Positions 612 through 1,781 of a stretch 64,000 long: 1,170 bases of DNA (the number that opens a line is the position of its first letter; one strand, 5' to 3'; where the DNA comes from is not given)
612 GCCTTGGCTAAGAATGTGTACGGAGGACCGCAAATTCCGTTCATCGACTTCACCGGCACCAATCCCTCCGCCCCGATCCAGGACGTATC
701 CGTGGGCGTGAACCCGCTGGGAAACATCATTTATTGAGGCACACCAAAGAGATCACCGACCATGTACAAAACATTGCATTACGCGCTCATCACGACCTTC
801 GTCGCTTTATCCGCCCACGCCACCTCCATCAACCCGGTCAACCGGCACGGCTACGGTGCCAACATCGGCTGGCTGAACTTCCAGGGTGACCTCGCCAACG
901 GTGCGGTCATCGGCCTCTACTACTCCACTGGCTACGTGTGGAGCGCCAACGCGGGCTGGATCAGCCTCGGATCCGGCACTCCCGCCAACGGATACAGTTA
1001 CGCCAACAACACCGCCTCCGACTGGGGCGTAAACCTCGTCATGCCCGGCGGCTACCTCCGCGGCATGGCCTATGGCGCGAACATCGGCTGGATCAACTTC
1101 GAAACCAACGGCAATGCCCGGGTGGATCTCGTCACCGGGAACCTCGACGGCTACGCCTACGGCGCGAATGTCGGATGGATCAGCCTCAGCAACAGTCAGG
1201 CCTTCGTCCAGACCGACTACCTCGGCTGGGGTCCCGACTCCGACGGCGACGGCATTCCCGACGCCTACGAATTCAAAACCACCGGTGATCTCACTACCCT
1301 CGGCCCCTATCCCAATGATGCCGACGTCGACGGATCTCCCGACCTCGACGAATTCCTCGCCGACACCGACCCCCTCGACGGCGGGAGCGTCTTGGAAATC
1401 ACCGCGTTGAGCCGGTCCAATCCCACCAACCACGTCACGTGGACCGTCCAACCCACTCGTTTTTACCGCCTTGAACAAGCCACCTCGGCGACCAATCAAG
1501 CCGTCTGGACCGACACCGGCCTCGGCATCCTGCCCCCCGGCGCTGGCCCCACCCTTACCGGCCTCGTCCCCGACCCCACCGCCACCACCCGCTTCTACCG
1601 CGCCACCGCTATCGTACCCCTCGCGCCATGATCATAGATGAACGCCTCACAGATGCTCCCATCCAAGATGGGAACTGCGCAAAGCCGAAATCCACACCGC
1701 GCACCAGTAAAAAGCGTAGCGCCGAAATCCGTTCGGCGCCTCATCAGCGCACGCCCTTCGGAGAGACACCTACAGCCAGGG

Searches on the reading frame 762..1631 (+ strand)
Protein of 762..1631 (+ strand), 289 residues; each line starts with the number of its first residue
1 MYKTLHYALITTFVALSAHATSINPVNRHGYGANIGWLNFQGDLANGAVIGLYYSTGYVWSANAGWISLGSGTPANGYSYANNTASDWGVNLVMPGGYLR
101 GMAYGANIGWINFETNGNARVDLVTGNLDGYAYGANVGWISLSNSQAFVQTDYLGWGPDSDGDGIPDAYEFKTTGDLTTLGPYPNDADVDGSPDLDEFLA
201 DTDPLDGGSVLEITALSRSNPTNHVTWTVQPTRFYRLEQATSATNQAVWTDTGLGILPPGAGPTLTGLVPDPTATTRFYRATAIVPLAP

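Call 3: search_protein_families(library=pfam, proteins=[window:762-1631:+], max_evalue=0.1)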
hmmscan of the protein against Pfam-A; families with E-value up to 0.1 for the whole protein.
window:762-1631:+ (289 aa): 0 families

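Call 4: search_protein_families(library=ncbifam, proteins=[window:762-1631:+], max_evalue=0.1)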
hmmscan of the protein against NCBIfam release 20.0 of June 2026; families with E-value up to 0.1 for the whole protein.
window:762-1631:+ (289 aa): 2 families
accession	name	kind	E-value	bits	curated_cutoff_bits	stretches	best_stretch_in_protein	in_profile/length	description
NF042425.1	Amuc_1099_fam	equivalog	0.022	14.4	50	1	185-234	128-177/321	Amuc_1099 family pilus-like system protein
NF047639.1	throspo3_MtsD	equivalog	0.038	12.1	800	1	159-205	482-528/651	cell-cell cohesion protein MtsD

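Call 33: find_homologous_proteins(query=window:762-1631:+, max_evalue=0.00001)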
Query window:762-1631:+ (289 aa): 4183 proteins with E <= 0.00001 among 5452 candidates; the best 120 are listed.
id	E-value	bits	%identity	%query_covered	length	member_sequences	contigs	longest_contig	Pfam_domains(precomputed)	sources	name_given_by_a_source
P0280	4.1e-192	655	100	100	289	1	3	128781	-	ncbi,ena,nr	ncbi:MAG TPA: hypothetical protein PKE55_01730 [Kiritimatiellia bacterium]|nr:hypothetical protein [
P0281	6.4e-141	487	78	97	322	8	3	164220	-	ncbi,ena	-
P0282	3.0e-140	485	80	93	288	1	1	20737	-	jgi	jgi:hypothetical protein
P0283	3.4e-140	485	76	100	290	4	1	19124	-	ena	-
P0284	2.9e-139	482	76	100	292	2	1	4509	-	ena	-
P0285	2.4e-138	479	74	100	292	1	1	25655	-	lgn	-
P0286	3.1e-138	479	75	100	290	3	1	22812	-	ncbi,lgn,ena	-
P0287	9.2e-138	477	73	100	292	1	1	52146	-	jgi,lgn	jgi:hypothetical protein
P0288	1.3e-137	476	74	100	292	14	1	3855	-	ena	-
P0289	2.7e-137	475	74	100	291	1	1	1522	-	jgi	jgi:hypothetical protein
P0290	5.4e-137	474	77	94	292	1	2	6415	-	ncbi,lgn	-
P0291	1.0e-136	474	76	97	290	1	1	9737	-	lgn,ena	-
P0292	2.0e-135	469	76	97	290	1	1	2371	-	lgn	-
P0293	2.9e-135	469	74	100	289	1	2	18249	-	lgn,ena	-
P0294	4.1e-135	468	74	99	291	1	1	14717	-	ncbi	-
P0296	1.4e-134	466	72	100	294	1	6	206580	-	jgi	-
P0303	7.0e-121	422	67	99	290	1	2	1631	-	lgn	-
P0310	1.4e-110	388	66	93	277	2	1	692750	-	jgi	-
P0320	8.5e-103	362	61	92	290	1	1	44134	-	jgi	-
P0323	1.6e-101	358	62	100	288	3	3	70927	-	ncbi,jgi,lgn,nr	ncbi:MAG: hypothetical protein PHO14_00315 [Kiritimatiellae bacterium]|jgi:hypothetical protein|nr:h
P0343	1.9e-97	345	58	98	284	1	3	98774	-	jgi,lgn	jgi:hypothetical protein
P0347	5.0e-97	343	57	100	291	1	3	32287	-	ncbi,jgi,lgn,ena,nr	ncbi:MAG TPA: hypothetical protein DCZ95_00070 [Verrucomicrobia bacterium]|nr:MAG: hypothetical prot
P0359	4.3e-93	330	57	95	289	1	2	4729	-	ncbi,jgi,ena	-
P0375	4.6e-90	320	56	99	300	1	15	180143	-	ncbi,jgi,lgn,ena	-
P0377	6.7e-90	320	57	95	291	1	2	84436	-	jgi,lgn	jgi:hypothetical protein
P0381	8.1e-90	320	58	98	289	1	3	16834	PF18884.6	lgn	-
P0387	8.3e-89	316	57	93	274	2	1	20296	-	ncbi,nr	ncbi:MAG: hypothetical protein EOM20_06125 [Spartobacteria bacterium]|nr:hypothetical protein [Spart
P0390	4.6e-88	314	54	99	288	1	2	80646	-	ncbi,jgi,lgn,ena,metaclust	metaclust:\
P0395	1.2e-87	312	54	99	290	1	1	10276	-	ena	-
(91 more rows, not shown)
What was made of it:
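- G is highly conserved: 4,183 hits at 53-80% identity over the full length (call 33).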

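Call 36: search_solved_structures(query=A6, max_evalue=1)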
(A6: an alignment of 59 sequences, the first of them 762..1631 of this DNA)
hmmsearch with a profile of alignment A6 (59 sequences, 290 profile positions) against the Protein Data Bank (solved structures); distinct sequences matched with E-value up to 1: 3.
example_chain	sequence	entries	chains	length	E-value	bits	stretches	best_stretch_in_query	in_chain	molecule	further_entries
8fns_A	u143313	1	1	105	0.29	13.5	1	159-205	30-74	EF-hand domain-containing protein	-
6mi5_X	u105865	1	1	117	0.3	13.5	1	159-205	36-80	Lanmodulin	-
3vdz_A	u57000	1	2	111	0.37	13.2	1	186-242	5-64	Ubiquitin-40S ribosomal protein S27a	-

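Call 42: predict_structure(alignment_id=A6)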
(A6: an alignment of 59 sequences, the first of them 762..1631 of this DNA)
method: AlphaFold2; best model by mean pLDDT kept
length: 289 residues; sequences in the alignment: 59
mean_pLDDT: 91.1   pTM: 0.83
mean pLDDT of the five models: 91.1, 89.2, 88.7, 82.9, 72.5
residues with pLDDT >= 90: 217; 70-90: 61; 50-70: 9; < 50: 2
segments of 3 or more residues with pLDDT < 50: none
pLDDT, mean of each block of 10 residues (from residue 1): 77 59 94 90 87 93 92 91 92 94 92 85 95 90 89 93 95 96 94 96 97 94 96 96 93 95 95 86 94
secondary structure, 60 per line:
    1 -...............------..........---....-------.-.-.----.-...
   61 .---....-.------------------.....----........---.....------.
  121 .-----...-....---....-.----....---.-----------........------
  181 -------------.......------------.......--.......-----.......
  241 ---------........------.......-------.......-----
elements in order: H2-16 E23-32 E36-39 E58-61 E65-68 E89-93 E98-105 E109-113 E127-129 E131-134 E138-141 E148-151 H167-174 H194-200 E213-219 E222-228 E234-240 E250-257 E264-270 E278-284
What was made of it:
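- It is confidently modelled (pLDDT 91, call 42). The one strongly recurrent neighbour is G, which is not a barrel (call 42).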

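Call 47: fold_search(model_id=the predicted structure, library=pdb)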
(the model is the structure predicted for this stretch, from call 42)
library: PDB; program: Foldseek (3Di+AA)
matches with E <= 10: 1012; with E <= 0.001: 0
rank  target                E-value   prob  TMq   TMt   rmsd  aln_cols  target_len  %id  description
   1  4hsa_F                3.5e-02  0.09  0.13  0.14  18.9       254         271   11  Structure of interleukin 17a in complex with il17ra receptor (released 2013-05-22)
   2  6msv_H                5.3e-02  0.30  0.11  0.26  14.2        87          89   16  Structure of the 6th type III domain from human fibronectin (released 2019-10-23)
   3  7uwm_F                6.3e-02  0.09  0.14  0.15  18.8       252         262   11  Structure of the IL-17A-IL-17RA binary complex (released 2022-07-27)
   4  7yq4_F                6.6e-02  0.33  0.12  0.06  14.6        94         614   11  human insulin receptor bound with A62 DNA aptamer and insulin - locally refined (released 2022-11-09)
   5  2z34_A                7.4e-02  0.25  0.10  0.16  12.9        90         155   19  Crystal structure of SpCia1/Asf1 complex with Hip1 (released 2008-03-11)
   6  2z34_B                7.4e-02  0.23  0.11  0.17  12.8        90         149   18  Crystal structure of SpCia1/Asf1 complex with Hip1 (released 2008-03-11)
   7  4hsa_C                8.3e-02  0.08  0.14  0.14  18.8       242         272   12  Structure of interleukin 17a in complex with il17ra receptor (released 2013-05-22)
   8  6msv_D                9.9e-02  0.23  0.11  0.26  14.1        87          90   17  Structure of the 6th type III domain from human fibronectin (released 2019-10-23)
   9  2z3f_F                9.9e-02  0.20  0.11  0.17  13.7        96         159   18  Crystal structure of spCia1/Asf1 complexed with Cac2 peptide (released 2008-03-11)
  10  4lpx                  1.0e-01  0.89  0.18  0.44   4.9        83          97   11  Crystal structure of TENCON variant D4 (released 2014-01-29)
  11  5tf0_A                1.0e-01  0.28  0.11  0.05  12.2        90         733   12  Crystal Structure of Glycosil Hydrolase Family 3 N-Terminal Domain Protein from Bacteroides intestinalis (released 2016-10-05)
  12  4bk8                  1.2e-01  0.47  0.15  0.29  11.0        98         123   14  Superoxide reductase (Neelaredoxin) from Ignicoccus hospitalis (released 2014-04-02)
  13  5c14_A                1.2e-01  0.93  0.18  0.25   5.5        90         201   10  Crystal structure of PECAM-1 D1D2 domain (released 2016-01-06)
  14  3i85_A                1.2e-01  0.87  0.17  0.45   4.5        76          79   12  The Crystal Structure of Human EMMPRIN N-terminal Domain 1 (released 2009-10-06)
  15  7pjj                  1.3e-01  0.35  0.12  0.05  11.3        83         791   11  Structure of the Family-3 Glycosyl Hydrolase BcpE2 from Streptomyces scabies (released 2022-07-13)
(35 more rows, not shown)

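Call 49: search_protein_families(library=ncbifam, alignment_id=A6, max_evalue=0.01)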
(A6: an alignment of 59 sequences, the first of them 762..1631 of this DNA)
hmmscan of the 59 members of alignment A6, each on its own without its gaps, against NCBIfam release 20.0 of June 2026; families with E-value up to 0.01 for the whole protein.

A. member 1, window:762-1631:+ (289 aa): 0 families

B. families by the number of members that match (of 59 scanned): 5 families
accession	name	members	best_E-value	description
NF047639.1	throspo3_MtsD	36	2e-07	cell-cell cohesion protein MtsD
NF042425.1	Amuc_1099_fam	28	1e-05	Amuc_1099 family pilus-like system protein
NF033765.2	gliding_CglD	10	0.00012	adventurous gliding motility lipoprotein CglD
NF053806.1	lanmdlnLanM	2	0.0025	lanmodulin LanM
TIGR00543.1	isochor_syn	1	0.0047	isochorismate synthase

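Call 55: fold_search(model_id=the predicted structure, library=viral)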
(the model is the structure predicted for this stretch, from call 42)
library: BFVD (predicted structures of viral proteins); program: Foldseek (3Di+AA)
matches with E <= 10: 999; with E <= 0.001: 0
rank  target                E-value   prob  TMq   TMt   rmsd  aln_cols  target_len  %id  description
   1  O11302                1.4e-02  0.96  0.15  0.13   6.7        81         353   14  MC162 (Fragment) [Molluscum contagiosum virus subtype 1]
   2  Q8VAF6                1.6e-02  0.66  0.12  0.12  11.9        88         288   12  Wsv464 [White spot syndrome virus (isolate Shrimp/China/Tongan/1996)]
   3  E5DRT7                2.6e-02  0.99  0.19  0.08   4.2        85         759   21  Gp7a baseplate wedge initiator [Aeromonas phage 65]
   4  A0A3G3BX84            2.9e-02  0.33  0.11  0.23  11.2        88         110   18  (no name in the UniProt tables at hand)
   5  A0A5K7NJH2            3.1e-02  0.18  0.17  0.08  17.2       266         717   13  Tail fiber protein [Klebsiella phage 13]
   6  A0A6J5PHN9            3.5e-02  0.99  0.19  0.16   3.8        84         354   24  Uncharacterized protein [uncultured Caudovirales phage]
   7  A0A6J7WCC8            3.9e-02  0.04  0.10  0.07  21.9       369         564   11  Uncharacterized protein [uncultured Caudovirales phage]
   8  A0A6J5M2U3            5.2e-02  0.12  0.18  0.10  21.9       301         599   15  Uncharacterized protein (Fragment) [uncultured Caudovirales phage]
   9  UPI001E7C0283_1       5.2e-02  0.07  0.14  0.07  17.9       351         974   13  (no name look-up for this kind of identifier)
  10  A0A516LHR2            6.2e-02  0.99  0.17  0.40   5.9        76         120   14  (no name in the UniProt tables at hand)
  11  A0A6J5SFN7            6.9e-02  0.72  0.22  0.09  12.6       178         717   12  Tip attachment protein J [uncultured Caudovirales phage]
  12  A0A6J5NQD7            6.9e-02  0.06  0.14  0.05  19.2       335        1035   11  Coagulation factor 5/8 C-terminal domain containing protein [uncultured Caudovirales phage]
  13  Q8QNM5                7.3e-02  0.12  0.17  0.09  17.7       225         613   11  EsV-1-39 [Ectocarpus siliculosus virus 1 (isolate New Zealand/Kaikoura/1988)]
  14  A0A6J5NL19            7.8e-02  0.96  0.18  0.12   4.1        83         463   22  Uncharacterized protein [uncultured Caudovirales phage]
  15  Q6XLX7                8.2e-02  0.08  0.15  0.11  18.5       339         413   10  FirrV-1-C1 [Feldmannia irregularis virus a]
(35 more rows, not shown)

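Call 56: find_encoding_contigs(protein=P0310, flank=10000, max_places=2)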
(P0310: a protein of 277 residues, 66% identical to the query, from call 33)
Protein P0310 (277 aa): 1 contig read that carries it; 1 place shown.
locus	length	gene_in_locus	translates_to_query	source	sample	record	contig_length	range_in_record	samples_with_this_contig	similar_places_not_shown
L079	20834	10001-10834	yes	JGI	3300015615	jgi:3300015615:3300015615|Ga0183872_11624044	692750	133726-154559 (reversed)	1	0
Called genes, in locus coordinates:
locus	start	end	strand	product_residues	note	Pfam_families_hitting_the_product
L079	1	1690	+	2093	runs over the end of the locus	PF01436:NHL, PF17170:DUF5128, PF01436:NHL, PF13385:Laminin_G_3, PF13385:Laminin_G_3, PF13517:FG-GAP_3 (weak), PF18884:TSP3_bac, PF13517:FG-GAP_3 (weak), +7 more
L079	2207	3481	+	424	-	PF13433:Peripla_BP_5, PF13458:Peripla_BP_6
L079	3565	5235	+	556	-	PF02653:BPD_transp_2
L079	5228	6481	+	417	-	PF02653:BPD_transp_2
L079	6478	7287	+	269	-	PF02463:SMC_N (faint), PF00005:ABC_tran, PF13304:AAA_21 (faint), PF12399:BCA_ABC_TP_C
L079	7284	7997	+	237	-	PF00005:ABC_tran, PF13304:AAA_21 (faint)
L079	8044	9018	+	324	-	PF07642:BBP2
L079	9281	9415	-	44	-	-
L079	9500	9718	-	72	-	-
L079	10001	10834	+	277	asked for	-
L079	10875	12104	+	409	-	-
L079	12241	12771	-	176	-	-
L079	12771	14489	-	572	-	PF00069:Pkinase, PF03109:ABC1 (faint), PF07714:PK_Tyr_Ser-Thr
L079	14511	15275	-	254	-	PF00160:Pro_isomerase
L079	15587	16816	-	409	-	PF00657:Lipase_GDSL, PF13472:Lipase_GDSL_2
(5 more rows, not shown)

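Call 57: find_encoding_contigs(protein=P0375, flank=10000, max_places=2)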
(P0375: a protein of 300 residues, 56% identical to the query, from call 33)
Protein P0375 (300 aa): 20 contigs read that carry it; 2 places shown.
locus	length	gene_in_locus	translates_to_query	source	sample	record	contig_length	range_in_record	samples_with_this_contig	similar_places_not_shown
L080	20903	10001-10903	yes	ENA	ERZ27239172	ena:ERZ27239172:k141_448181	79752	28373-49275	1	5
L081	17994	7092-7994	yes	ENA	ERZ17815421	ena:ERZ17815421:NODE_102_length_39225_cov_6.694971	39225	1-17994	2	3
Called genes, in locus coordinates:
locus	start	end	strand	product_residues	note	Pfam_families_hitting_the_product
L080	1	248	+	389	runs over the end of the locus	PF01154:HMG_CoA_synt_N, PF00195:Chal_sti_synt_N (weak), PF08540:HMG_CoA_synt_C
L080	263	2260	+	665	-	-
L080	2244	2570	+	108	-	PF04993:TfoX_N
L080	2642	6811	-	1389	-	-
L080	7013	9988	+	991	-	PF13229:Beta_helix, PF05048:NosD, PF13229:Beta_helix (weak)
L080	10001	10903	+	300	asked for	-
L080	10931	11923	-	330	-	PF22700:MVD-like_N, PF00288:GHMP_kinases_N (weak), PF18376:MDD_C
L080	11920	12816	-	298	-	PF00288:GHMP_kinases_N, PF08544:GHMP_kinases_C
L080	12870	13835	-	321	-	PF00288:GHMP_kinases_N, PF08544:GHMP_kinases_C (faint)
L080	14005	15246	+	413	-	PF04892:VanZ-LLP1 (weak)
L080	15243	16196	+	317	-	PF00149:Metallophos, PF16370:MetallophosC (weak)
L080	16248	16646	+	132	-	PF05258:DciA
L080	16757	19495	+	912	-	PF01547:SBP_bac_1, PF00528:BPD_transp_1 (weak)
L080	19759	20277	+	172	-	-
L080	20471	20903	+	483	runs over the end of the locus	PF04055:Radical_SAM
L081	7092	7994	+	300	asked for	-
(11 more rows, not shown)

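Call 58: find_encoding_contigs(protein=P0390, flank=10000, max_places=2)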
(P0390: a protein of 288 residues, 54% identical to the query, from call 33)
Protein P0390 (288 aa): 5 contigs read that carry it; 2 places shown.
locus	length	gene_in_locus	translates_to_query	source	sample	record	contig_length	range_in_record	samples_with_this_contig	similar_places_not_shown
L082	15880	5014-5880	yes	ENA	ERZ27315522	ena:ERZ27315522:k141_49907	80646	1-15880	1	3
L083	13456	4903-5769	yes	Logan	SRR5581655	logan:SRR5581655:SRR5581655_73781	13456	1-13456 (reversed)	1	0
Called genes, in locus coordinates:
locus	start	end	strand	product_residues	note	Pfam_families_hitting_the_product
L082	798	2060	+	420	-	PF13657:Couple_hipA, PF07804:HipA_C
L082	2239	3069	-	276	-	PF00520:Ion_trans, PF07885:Ion_trans_2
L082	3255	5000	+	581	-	PF13229:Beta_helix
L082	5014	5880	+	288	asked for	-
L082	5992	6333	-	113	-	PF00543:P-II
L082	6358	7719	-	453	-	PF00909:Ammonium_transp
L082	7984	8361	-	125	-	PF01844:HNH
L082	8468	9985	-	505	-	PF01590:GAF, PF13185:GAF_2, PF00158:Sigma54_activat, PF14532:Sigma54_activ_2, PF07728:AAA_5, PF25601:AAA_lid_14, PF02954:HTH_8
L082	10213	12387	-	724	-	PF12437:GSIII_N, PF00120:Gln-synt_C, PF18318:Gln-synt_C-ter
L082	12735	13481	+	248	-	PF00899:ThiF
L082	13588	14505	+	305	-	PF01479:S4 (weak), PF00849:PseudoU_synth_2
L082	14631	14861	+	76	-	PF02604:PhdYeFM_antitox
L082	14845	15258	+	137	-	PF01850:PIN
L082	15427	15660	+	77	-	-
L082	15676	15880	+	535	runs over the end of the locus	PF02310:B12-binding, PF04055:Radical_SAM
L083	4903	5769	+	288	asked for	-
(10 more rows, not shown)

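Call 60: find_encoding_contigs(protein=P0296, flank=6000, max_places=1)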
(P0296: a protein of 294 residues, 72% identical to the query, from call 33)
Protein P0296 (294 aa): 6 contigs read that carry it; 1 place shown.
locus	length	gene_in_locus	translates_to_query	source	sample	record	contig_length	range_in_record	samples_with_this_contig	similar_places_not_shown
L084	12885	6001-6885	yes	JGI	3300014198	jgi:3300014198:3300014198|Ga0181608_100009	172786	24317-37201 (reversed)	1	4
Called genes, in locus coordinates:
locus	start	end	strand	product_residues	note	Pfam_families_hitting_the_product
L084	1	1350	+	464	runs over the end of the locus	PF02985:HEAT (faint), PF13513:HEAT_EZ (faint), PF13646:HEAT_2, PF12717:Cnd1 (faint), PF13646:HEAT_2 (weak)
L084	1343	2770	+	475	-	PF10670:DUF4198 (faint), PF17210:SdrD_B (faint), PF22904:NOMO1-like_2nd (faint), PF09430:EMC7_beta-sandw (faint), PF13715:CarbopepD_reg_2 (faint), PF23193:NOMO_3rd (faint), PF13620:CarboxypepD_reg (weak)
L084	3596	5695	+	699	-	PF13884:Peptidase_S74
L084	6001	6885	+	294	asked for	-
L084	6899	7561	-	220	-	-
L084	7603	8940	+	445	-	PF01436:NHL (faint), PF24684:Vgb_lyase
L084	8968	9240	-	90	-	PF12797:Fer4_2 (faint), PF12837:Fer4_6 (faint), PF13237:Fer4_10 (weak), PF14697:Fer4_21 (faint), PF13183:Fer4_8 (faint), PF12838:Fer4_7 (weak), PF13187:Fer4_9 (weak), PF00037:Fer4, +1 more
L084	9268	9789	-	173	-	PF13505:OMP_b-brl (weak), PF02462:Opacity (weak)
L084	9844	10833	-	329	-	PF01063:Aminotran_4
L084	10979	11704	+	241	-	PF02517:Rce1-like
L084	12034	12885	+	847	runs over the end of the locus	PF02518:HATPase_c, PF00204:DNA_gyraseB, PF01751:Toprim, PF00986:DNA_gyraseB_C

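Call 61: find_encoding_contigs(protein=P0343, flank=6000, max_places=1)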
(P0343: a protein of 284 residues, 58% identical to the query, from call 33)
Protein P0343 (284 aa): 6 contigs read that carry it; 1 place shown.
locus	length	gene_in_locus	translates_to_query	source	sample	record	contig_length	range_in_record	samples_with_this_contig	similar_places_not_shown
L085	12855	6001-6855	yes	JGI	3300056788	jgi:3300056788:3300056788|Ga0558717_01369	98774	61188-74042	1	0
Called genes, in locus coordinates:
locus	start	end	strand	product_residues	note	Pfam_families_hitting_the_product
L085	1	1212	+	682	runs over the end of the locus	PF07676:PD40 (faint)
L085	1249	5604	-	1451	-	PF00082:Peptidase_S8, PF15780:ASH (faint), PF22073:Cep192_D4 (faint), PF22544:HYDIN_VesB_CFA65-like_Ig (weak)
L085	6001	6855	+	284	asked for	-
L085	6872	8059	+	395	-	-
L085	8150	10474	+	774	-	-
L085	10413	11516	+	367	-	-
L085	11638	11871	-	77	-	-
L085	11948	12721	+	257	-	PF00067:p450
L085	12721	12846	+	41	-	-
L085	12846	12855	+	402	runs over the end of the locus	PF05940:NnrS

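Call 62: find_encoding_contigs(protein=P0377, flank=6000, max_places=1)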
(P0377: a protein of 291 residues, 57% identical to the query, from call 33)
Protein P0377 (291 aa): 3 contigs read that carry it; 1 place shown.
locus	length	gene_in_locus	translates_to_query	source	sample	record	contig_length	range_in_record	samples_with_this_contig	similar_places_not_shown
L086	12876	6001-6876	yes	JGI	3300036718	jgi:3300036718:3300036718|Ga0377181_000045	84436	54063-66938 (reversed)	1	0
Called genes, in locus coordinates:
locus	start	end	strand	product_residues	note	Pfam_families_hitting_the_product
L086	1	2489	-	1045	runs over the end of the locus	PF00873:ACR_tran, PF03176:MMPL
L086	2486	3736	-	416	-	-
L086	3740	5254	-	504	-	PF02321:OEP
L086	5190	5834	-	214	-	PF00440:TetR_N, PF09209:CecR_C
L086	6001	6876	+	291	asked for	-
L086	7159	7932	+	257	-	PF21582:CBM30 (faint)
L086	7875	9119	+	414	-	PF21582:CBM30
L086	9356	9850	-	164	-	-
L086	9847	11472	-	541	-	PF00072:Response_reg, PF00989:PAS, PF08448:PAS_4, PF13188:PAS_8 (weak), PF13426:PAS_9, PF07228:SpoIIE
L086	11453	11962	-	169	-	PF00072:Response_reg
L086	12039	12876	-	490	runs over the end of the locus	PF22148:Fervidolysin_NPro-like, PF00082:Peptidase_S8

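Call 63: find_encoding_contigs(protein=P0320, flank=6000, max_places=1)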
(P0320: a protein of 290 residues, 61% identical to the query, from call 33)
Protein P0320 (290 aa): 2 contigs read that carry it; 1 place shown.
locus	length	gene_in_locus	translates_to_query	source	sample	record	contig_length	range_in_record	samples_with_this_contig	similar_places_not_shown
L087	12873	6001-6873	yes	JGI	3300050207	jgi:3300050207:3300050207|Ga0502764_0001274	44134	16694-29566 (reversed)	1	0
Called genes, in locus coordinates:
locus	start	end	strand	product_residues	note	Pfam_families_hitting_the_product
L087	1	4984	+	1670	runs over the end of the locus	PF00082:Peptidase_S8, PF20773:InhA-like_MAM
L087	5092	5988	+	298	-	PF05048:NosD (weak), PF13229:Beta_helix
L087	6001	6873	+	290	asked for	-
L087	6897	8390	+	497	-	PF13229:Beta_helix (weak)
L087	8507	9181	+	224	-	PF04893:Yip1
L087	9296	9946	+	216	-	PF13620:CarboxypepD_reg (weak), PF13715:CarbopepD_reg_2 (weak)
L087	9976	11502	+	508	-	-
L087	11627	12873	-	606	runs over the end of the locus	-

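Call 75: find_related_loci(query=A6, collection=viral_contigs, flank=8000)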
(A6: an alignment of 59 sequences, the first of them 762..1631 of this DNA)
Query A6 (289 aa) in viral_contigs; peptide patterns used: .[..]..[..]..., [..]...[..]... (x = any residue, [..] = any of these).
25 stretches matched a pattern, but none encodes a relative of the query by tblastn (E <= 1e-3).

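Call 76: find_related_loci(query=A6, collection=metagenome_contigs, flank=6000)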
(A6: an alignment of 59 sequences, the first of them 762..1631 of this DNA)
Query A6 (289 aa) in metagenome_contigs; peptide patterns used: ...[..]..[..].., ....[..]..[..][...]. (x = any residue, [..] = any of these).
600 stretches matched a pattern (row limit reached: there are more); 194 encode a relative of the query (tblastn E <= 1e-3); the best 80 are kept; 80 distinct loci.
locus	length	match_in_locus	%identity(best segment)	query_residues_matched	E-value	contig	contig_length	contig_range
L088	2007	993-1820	58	13-289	8e-97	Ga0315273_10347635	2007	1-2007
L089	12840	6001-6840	54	9-288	1e-89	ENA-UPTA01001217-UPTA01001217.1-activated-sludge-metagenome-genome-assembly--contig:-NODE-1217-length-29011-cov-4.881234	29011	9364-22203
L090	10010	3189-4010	54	17-289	1e-82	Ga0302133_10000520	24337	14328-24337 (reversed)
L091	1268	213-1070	49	1-288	3e-87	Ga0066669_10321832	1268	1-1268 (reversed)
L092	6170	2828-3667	46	9-289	3e-78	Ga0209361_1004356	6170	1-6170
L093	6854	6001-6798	53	20-289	8e-78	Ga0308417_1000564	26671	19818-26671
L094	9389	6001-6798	53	20-289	7e-77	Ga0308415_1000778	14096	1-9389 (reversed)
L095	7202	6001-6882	50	3-289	6e-76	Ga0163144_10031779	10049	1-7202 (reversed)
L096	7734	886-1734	50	5-289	6e-75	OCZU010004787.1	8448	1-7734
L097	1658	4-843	50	15-288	4e-78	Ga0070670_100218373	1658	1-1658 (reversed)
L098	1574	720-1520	51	20-289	2e-78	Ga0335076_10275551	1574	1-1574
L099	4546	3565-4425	48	3-289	1e-74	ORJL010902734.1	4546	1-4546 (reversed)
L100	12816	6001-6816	51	20-289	2e-73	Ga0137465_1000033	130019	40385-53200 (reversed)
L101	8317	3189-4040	49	6-289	3e-73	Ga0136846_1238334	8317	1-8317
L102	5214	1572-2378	49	21-289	4e-73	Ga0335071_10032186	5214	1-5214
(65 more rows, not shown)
